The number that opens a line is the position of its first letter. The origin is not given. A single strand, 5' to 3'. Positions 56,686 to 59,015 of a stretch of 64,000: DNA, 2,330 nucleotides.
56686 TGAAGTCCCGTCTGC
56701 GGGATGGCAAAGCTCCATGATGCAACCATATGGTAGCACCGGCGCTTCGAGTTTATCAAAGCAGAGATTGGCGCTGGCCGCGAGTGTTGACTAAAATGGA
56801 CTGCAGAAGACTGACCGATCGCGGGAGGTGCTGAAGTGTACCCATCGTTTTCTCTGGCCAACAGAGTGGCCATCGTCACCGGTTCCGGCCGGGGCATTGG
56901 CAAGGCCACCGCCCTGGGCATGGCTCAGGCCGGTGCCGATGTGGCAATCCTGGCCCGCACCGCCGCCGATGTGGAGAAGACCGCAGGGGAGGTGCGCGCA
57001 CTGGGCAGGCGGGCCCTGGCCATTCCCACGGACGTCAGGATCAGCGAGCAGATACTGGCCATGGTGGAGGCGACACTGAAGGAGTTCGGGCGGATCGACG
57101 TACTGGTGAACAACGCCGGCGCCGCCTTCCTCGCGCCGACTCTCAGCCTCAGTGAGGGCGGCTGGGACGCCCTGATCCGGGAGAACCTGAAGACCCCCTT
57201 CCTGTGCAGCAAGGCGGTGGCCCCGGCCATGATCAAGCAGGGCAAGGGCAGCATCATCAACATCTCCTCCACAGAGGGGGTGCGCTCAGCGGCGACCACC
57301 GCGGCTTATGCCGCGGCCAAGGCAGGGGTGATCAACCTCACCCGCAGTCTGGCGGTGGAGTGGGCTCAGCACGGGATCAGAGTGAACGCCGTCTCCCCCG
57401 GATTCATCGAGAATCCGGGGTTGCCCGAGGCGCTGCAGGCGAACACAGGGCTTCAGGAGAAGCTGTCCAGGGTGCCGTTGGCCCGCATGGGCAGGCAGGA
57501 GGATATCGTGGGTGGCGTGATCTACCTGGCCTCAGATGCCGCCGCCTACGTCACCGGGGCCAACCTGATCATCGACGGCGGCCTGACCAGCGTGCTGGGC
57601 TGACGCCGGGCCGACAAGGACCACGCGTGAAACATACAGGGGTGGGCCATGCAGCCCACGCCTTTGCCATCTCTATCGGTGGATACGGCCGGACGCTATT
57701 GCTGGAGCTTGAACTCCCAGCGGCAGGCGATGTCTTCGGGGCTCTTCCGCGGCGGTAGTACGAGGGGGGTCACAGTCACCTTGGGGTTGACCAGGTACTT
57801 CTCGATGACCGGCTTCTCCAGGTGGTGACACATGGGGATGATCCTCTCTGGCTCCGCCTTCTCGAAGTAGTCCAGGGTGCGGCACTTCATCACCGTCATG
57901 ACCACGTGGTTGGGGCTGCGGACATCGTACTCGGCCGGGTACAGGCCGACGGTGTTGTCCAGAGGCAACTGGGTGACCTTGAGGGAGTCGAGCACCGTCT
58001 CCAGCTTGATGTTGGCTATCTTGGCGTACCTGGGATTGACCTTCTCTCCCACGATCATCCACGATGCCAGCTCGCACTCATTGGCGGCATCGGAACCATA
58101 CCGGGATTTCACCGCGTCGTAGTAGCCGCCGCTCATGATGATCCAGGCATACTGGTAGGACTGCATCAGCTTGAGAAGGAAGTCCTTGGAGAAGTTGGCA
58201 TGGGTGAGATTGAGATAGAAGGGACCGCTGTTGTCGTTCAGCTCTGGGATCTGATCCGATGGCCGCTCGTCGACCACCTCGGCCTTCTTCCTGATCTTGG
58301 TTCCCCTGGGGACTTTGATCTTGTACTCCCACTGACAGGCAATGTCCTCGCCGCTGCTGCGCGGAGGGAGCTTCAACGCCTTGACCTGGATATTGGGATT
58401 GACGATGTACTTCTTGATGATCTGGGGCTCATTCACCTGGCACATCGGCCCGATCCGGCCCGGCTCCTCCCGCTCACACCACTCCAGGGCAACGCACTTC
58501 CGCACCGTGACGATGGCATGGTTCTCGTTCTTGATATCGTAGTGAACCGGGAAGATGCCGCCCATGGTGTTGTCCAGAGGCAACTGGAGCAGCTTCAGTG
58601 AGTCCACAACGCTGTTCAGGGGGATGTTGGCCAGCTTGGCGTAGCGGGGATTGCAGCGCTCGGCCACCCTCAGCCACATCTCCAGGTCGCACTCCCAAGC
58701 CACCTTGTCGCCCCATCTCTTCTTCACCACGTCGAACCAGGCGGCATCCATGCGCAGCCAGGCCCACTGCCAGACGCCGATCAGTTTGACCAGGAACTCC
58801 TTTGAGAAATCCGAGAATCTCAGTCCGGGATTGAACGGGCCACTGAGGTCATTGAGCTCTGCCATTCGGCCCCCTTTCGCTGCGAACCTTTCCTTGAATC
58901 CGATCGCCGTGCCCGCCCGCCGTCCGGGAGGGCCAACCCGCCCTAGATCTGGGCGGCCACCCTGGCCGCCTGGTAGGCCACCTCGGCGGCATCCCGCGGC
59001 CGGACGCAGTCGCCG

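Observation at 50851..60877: bai-like steroid/bile-acid reductive-metabolism gene set: OYE flavoenzymes + BaiE-like dehydratase + KstD/BaiJ-like flavoprotein + SDR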

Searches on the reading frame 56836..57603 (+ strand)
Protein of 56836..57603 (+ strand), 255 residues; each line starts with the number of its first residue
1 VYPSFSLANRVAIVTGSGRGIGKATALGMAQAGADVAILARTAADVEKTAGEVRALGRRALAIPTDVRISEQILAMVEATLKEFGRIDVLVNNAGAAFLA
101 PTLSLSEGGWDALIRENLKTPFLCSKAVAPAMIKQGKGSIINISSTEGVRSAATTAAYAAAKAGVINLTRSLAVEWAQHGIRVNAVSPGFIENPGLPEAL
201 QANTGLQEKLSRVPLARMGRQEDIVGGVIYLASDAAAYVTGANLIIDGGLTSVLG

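Call 4: search_protein_families(library=pfam, proteins=[window:56836-57603:+], max_evalue=0.01)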
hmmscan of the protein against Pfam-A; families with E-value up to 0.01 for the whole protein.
window:56836-57603:+ (255 aa): 5 families
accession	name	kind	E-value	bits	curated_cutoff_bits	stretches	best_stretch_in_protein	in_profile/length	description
PF13561.12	adh_short_C2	-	8.7e-64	215.8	27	1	19-251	6-236/236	Enoyl-(Acyl carrier protein) reductase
PF00106.31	adh_short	-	2.9e-59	200.3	26.6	1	10-193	1-184/195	short chain dehydrogenase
PF08659.16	KR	-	1.7e-08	35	22.6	1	13-187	4-174/180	KR domain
PF23441.1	SDR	-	2e-06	27.8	27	1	118-250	123-255/258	SDR-like rossmann domain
PF13439.12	Glyco_transf_4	-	0.0052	17.3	28.5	0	26-100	12-87/170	Glycosyltransferase Family 4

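Call 22: search_protein_families(library=ncbifam, proteins=[window:56836-57603:+], max_evalue=0.001)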
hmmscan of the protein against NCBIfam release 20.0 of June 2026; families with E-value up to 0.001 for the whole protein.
window:56836-57603:+ (255 aa): 231 families (the best 25 are shown)
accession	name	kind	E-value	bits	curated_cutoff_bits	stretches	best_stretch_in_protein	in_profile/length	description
NF004791.0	PRK06138.1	equivalog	5.2e-69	232.4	312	1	6-251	2-250/252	SDR family oxidoreductase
NF006070.0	PRK08213.1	subfamily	2.1e-68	230.7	279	1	4-252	7-258/259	gluconate 5-dehydrogenase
NF005559.1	PRK07231.1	subfamily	3.8e-66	223.1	215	1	7-251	2-248/249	glucose 1-dehydrogenase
NF004818.0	PRK06172.1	equivalog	3.2e-65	220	336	1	6-252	4-252/253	SDR family oxidoreductase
TIGR01830.1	3oxo_ACP_reduc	equivalog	4.2e-65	219.8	297.75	1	12-250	1-238/239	3-oxoacyl-[acyl-carrier-protein] reductase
NF004774.0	PRK06114.1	equivalog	4.3e-65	219.6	360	1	4-251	11-260/262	SDR family oxidoreductase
NF005309.0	PRK06841.1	subfamily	2.7e-63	213.9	286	1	4-251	10-253/255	GolD/DthD family dehydrogenase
NF052558.1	MBtsdlDhBudC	equivalog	7.2e-63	212.5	270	1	8-252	2-243/250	meso-2,3-butanediol dehydrogenase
TIGR01832.1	kduD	equivalog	5.6e-61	206.2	338.85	1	5-250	1-245/248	2-dehydro-3-deoxy-D-gluconate 5-dehydrogenase KduD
NF004778.0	PRK06124.1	equivalog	1.4e-60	204.9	303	1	4-252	6-254/256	SDR family oxidoreductase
NF005811.0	PRK07677.1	equivalog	4.6e-60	203.3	318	1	8-249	2-246/254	2,4-dienoyl-CoA reductase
NF005873.0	PRK07814.1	equivalog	5.3e-60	203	346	1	4-252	5-253/263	SDR family oxidoreductase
NF005067.0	PRK06484.1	equivalog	1.3e-59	202.2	713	1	9-253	9-254/524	short chain dehydrogenase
NF004198.0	PRK05653.1-3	equivalog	2.1e-59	201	296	1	7-250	5-246/248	3-oxoacyl-ACP reductase FabG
NF009466.0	PRK12826.1-2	subfamily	2.9e-59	200.5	222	1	9-250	3-244/248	3-oxoacyl-ACP reductase FabG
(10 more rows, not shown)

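Call 49: search_solved_structures(query=window:56836-57603:+, max_evalue=1e-30)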
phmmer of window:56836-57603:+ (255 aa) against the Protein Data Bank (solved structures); distinct sequences matched with E-value up to 1e-30: 250 (the best 60 are shown).
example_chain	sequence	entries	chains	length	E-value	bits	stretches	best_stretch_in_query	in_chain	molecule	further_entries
4j2h_A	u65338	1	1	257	3.7e-53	183.7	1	3-251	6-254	Short chain alcohol dehydrogenase-related dehydrogenase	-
2uvd_A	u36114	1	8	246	3.3e-51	177.3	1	7-250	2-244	3-OXOACYL-(ACYL-CARRIER-PROTEIN) REDUCTASE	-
2hq1_A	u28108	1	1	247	1.5e-50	175.2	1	7-251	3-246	Glucose/ribitol dehydrogenase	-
4z9y_A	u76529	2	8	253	1.5e-50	175.1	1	4-250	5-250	2-deoxy-D-gluconate 3-dehydrogenase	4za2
4jro_A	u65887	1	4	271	3.3e-50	174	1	5-250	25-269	FabG protein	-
4rzh_A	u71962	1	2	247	1.9e-49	171.5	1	7-251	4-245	3-oxoacyl-[acyl-carrier protein] reductase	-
3imf_A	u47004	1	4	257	5.9e-49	169.9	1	7-249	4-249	Short chain dehydrogenase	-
7pcs_B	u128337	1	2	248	7.1e-49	169.6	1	7-251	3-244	BbsD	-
3sj7_A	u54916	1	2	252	1.5e-48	168.6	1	10-250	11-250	3-oxoacyl-(Acyl-carrier-protein) reductase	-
3osu_A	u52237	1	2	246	2.5e-48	167.9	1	10-250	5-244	3-oxoacyl-[acyl-carrier-protein] reductase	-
3woh_A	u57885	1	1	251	8.8e-48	166.1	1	6-250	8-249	SiaM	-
9pvq_A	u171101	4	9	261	1.7e-47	165.1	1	7-252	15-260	NAD-dependent epimerase/dehydratase:Short-chain dehydrogenase/reductase SDR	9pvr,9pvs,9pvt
4ibo_A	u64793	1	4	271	2.8e-47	164.4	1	5-254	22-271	Gluconate dehydrogenase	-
4dml_A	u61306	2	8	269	1.8e-46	161.8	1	5-251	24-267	3-oxoacyl-[acyl-carrier-protein] reductase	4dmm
4dqx_A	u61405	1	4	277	5e-46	160.3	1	2-250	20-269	Probable oxidoreductase protein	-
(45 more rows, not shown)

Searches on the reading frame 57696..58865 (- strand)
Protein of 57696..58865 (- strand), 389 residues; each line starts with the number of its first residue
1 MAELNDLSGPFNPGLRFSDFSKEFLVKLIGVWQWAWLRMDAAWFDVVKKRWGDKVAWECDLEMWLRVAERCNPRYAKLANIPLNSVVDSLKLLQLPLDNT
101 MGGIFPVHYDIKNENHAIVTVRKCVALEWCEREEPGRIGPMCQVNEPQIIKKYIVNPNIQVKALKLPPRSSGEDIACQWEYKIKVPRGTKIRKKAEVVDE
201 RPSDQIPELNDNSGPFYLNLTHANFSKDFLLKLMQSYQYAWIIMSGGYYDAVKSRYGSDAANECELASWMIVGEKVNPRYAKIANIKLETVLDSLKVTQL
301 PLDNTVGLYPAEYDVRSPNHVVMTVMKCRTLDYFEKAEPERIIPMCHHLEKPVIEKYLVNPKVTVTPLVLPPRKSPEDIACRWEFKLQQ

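Call 4: search_protein_families(library=pfam, proteins=[window:57696-58865:-], max_evalue=0.01)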
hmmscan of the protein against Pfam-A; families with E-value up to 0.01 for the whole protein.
window:57696-58865:- (389 aa): 1 family
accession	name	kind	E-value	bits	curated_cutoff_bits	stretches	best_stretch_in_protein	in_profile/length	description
PF19620.4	DUF6125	-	1.6e-14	54.7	27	2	19-182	2-163/164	Family of unknown function (DUF6125)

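Call 22: search_protein_families(library=ncbifam, proteins=[window:57696-58865:-], max_evalue=0.001)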
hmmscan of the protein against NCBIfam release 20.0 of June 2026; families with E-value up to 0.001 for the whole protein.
window:57696-58865:- (389 aa): 0 families

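Call 45: search_solved_structures(query=window:57696-58865:-, max_evalue=5)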
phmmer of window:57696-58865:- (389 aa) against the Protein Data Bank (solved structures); distinct sequences matched with E-value up to 5: 2.
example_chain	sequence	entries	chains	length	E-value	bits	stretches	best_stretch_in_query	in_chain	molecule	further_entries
9zdo_A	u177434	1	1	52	0.34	12.7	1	3-34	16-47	Rubredoxin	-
6o59_A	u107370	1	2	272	1.3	10.9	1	280-331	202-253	Germination protein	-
